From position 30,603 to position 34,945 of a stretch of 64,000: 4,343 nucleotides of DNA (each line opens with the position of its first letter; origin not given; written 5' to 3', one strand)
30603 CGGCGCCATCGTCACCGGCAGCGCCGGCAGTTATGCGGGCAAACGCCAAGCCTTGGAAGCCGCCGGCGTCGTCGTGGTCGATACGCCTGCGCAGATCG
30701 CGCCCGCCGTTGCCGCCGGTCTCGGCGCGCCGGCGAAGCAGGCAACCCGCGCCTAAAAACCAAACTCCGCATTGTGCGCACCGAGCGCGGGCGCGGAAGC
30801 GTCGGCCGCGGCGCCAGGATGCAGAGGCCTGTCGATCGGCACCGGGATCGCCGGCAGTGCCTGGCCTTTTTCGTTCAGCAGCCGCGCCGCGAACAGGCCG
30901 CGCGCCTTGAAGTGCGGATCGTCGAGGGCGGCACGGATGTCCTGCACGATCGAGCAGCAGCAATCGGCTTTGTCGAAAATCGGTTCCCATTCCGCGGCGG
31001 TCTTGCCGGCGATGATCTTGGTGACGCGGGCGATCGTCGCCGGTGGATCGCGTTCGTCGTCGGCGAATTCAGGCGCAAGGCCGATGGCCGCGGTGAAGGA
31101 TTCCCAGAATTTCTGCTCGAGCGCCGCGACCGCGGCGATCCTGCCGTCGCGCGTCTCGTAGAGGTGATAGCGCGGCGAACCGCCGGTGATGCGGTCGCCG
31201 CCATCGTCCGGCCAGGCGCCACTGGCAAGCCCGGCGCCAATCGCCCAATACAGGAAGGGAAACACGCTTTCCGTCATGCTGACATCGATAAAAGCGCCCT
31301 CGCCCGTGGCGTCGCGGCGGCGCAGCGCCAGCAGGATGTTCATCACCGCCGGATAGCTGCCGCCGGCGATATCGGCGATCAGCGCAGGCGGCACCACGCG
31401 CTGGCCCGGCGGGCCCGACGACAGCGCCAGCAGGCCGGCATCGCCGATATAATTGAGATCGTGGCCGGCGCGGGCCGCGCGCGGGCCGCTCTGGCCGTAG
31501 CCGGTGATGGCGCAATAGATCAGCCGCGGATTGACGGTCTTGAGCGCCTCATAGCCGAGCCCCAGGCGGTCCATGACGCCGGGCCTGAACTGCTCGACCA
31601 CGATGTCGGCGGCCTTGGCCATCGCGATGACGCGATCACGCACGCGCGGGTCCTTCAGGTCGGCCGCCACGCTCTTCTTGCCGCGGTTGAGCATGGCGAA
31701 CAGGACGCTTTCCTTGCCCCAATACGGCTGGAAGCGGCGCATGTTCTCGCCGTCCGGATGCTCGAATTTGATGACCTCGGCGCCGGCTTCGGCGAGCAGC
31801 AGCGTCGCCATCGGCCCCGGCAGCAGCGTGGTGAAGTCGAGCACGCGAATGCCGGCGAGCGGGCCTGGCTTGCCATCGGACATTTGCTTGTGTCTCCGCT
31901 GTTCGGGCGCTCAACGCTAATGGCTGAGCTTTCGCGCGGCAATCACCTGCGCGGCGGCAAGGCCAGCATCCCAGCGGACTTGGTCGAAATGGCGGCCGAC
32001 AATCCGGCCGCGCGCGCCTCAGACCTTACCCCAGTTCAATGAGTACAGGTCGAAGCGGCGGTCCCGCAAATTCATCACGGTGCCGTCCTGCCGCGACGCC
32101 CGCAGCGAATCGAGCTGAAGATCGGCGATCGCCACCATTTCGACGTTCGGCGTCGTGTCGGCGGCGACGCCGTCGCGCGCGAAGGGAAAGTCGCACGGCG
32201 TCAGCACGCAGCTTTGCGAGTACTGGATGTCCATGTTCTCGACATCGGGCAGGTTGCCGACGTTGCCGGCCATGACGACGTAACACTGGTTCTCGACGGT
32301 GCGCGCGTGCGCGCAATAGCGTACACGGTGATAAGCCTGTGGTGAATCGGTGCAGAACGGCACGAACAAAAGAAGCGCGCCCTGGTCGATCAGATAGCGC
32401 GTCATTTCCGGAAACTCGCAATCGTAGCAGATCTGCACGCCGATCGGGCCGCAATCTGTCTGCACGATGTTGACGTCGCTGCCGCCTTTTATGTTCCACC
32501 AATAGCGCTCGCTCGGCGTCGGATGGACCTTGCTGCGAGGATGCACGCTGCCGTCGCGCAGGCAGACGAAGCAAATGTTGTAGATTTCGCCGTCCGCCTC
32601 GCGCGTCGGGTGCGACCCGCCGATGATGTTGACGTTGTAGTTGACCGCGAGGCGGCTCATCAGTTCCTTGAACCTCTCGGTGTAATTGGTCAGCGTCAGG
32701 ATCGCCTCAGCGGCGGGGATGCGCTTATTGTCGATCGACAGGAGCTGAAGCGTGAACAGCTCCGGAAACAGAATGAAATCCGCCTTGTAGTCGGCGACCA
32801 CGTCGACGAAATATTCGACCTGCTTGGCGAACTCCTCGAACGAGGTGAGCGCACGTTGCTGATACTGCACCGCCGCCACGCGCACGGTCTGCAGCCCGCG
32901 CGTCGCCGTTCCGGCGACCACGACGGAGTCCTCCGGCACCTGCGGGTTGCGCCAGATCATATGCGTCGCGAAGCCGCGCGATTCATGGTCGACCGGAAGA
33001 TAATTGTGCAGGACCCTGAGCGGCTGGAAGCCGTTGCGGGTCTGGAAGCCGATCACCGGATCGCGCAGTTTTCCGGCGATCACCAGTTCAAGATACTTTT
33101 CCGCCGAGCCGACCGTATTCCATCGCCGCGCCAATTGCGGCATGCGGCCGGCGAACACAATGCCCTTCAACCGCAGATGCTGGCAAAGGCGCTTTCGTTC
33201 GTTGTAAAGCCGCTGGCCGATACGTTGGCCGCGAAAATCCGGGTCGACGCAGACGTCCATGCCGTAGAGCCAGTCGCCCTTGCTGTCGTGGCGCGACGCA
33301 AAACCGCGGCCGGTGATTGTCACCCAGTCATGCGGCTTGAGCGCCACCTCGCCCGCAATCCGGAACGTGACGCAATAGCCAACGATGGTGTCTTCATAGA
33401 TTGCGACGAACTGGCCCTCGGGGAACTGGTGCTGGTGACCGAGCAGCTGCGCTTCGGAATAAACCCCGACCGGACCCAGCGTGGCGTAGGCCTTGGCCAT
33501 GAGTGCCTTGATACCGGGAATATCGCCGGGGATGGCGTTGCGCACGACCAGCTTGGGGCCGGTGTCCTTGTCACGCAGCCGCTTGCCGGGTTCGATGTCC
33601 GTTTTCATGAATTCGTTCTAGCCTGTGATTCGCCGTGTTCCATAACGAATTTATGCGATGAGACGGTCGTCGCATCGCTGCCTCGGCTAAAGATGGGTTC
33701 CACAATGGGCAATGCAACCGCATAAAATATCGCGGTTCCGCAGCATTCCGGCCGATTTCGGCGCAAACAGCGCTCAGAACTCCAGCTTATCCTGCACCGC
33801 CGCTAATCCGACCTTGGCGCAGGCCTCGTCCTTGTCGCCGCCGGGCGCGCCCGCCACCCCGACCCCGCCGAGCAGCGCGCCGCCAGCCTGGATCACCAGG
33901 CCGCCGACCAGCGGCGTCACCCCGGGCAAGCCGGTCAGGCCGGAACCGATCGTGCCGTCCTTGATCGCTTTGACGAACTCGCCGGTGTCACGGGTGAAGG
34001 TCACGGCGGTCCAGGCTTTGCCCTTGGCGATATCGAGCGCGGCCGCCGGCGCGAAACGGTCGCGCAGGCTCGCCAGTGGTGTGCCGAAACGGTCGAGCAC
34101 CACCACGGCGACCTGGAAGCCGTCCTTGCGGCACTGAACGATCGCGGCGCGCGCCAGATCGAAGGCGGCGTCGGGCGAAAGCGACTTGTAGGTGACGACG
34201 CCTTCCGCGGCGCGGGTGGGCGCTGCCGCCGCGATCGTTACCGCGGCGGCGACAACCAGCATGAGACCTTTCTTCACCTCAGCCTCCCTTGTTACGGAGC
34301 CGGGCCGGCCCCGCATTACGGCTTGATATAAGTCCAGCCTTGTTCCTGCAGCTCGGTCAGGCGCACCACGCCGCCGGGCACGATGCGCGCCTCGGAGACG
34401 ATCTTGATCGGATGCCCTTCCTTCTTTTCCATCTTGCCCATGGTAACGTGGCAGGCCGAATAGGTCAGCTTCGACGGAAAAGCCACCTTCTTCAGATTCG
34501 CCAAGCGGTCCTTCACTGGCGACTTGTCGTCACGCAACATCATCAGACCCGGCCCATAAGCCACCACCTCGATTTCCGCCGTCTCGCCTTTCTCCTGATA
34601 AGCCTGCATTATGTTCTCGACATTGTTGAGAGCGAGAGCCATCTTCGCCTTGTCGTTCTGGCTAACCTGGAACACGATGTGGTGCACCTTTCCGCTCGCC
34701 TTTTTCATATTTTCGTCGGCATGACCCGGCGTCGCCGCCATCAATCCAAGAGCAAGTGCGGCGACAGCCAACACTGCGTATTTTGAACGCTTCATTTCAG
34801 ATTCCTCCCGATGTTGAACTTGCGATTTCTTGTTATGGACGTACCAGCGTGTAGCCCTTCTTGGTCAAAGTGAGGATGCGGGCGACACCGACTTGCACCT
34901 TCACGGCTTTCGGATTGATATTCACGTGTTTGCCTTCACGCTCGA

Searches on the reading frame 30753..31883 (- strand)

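Call 39: search_protein_families(library=pfam, proteins=[window:30753-31883:-], max_evalue=0.0001)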
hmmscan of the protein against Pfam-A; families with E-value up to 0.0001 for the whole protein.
window:30753-31883:- (376 aa): 1 family
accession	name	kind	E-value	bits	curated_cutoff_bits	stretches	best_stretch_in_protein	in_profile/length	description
PF02515.22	CoA_transf_3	-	3.5e-96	322.9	23.3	1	9-371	1-366/366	CoA-transferase family III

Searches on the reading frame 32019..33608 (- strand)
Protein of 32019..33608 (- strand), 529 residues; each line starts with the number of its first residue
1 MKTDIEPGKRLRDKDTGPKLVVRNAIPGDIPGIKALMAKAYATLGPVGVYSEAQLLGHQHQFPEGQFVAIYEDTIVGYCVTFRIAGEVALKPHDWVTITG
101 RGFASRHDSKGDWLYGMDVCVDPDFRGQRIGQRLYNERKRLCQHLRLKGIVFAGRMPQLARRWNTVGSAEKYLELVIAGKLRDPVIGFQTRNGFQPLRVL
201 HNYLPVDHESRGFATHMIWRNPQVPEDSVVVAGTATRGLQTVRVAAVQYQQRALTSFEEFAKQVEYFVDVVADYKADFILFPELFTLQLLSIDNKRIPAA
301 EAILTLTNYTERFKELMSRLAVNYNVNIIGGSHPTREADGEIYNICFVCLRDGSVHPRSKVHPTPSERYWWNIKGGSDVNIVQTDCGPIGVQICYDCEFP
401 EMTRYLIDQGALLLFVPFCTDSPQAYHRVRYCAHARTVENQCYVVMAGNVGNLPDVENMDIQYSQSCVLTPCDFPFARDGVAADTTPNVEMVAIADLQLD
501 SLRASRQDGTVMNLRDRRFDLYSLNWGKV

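Call 39: search_protein_families(library=pfam, proteins=[window:32019-33608:-], max_evalue=0.0001)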
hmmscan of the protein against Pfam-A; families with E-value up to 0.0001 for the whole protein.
window:32019-33608:- (529 aa): 3 families
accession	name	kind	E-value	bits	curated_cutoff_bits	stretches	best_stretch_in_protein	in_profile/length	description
PF00795.27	CN_hydrolase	-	8.2e-29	101.1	23.2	1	243-507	1-256/256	Carbon-nitrogen hydrolase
PF00583.31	Acetyltransf_1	-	1.4e-07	32.2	20.7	1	59-152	28-97/116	Acetyltransferase (GNAT) family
PF13508.13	Acetyltransf_7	-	1.7e-06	28.7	27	1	67-140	6-54/84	Acetyltransferase (GNAT) domain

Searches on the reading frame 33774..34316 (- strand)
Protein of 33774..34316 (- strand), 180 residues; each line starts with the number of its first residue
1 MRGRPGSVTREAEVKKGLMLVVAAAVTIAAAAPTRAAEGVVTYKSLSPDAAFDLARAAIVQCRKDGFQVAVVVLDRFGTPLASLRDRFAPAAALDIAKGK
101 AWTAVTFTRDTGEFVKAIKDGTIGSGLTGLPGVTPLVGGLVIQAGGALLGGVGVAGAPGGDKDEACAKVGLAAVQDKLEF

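Call 39: search_protein_families(library=pfam, proteins=[window:33774-34316:-], max_evalue=0.0001)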
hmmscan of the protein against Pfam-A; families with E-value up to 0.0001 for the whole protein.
window:33774-34316:- (180 aa): 1 family
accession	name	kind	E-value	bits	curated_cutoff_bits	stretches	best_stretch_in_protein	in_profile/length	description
PF03928.20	HbpS-like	-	1.2e-25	90.4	25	1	46-171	1-127/128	Haem degrading protein HbpS-like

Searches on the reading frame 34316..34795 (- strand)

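Call 39: search_protein_families(library=pfam, proteins=[window:34316-34795:-], max_evalue=0.0001)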
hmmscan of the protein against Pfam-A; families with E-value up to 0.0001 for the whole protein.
window:34316-34795:- (159 aa): 1 family
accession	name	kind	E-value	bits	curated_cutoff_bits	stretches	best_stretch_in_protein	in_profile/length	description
PF02635.20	DsrE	-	3.9e-05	24.2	22.7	1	40-159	3-116/116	DsrE/DsrF-like family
